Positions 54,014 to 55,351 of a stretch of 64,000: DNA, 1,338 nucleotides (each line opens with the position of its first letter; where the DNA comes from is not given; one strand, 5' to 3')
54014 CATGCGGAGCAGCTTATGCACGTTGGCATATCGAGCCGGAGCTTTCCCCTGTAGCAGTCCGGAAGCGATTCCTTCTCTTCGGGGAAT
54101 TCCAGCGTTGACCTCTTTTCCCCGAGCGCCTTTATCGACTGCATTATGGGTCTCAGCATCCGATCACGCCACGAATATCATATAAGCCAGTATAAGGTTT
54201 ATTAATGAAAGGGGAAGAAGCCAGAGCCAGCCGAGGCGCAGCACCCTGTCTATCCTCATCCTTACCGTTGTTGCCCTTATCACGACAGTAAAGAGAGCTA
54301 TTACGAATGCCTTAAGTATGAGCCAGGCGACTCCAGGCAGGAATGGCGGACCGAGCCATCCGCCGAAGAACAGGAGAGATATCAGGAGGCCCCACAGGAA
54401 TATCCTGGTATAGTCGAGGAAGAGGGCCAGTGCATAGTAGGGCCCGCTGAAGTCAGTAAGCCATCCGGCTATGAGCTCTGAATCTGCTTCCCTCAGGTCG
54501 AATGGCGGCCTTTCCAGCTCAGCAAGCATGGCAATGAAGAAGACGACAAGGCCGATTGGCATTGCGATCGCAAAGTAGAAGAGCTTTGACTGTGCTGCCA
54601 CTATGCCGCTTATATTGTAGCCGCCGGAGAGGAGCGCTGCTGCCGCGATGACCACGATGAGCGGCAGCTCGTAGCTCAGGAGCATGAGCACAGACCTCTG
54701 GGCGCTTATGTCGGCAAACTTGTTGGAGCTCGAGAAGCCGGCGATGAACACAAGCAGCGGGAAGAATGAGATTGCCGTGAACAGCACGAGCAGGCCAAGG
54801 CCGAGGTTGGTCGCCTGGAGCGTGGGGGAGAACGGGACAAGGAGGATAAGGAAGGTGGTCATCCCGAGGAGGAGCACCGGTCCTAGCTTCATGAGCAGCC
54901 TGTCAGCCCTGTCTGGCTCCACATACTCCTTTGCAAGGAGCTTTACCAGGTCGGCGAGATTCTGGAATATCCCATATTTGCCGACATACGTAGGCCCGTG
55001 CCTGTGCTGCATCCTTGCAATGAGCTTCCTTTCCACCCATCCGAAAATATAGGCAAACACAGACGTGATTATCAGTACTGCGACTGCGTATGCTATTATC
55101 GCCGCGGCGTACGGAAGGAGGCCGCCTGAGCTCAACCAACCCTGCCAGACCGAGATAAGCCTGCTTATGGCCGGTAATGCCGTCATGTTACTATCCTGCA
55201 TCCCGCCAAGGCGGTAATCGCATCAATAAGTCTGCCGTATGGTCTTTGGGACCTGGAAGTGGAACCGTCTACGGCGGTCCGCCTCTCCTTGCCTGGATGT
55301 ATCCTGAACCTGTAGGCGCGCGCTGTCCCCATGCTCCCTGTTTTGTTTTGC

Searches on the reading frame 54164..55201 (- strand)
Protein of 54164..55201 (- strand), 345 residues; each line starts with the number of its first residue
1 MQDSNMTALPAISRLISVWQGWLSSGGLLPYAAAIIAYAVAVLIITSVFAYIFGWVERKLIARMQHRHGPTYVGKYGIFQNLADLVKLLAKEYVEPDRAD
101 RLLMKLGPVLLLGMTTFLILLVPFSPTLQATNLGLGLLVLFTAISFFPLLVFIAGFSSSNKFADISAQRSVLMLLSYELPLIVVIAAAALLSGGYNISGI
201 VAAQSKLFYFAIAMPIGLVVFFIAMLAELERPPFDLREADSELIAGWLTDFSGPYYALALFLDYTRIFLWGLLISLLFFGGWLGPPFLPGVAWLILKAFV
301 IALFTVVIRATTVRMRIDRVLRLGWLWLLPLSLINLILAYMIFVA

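Call 20: search_protein_families(library=pfam, proteins=[window:54164-55201:-])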
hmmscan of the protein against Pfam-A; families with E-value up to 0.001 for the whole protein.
window:54164-55201:- (345 aa): 1 family
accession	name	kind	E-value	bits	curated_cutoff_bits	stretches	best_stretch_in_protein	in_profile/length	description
PF00146.26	NADHdh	-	5.4e-90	302.2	27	1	40-339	4-297/298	NADH dehydrogenase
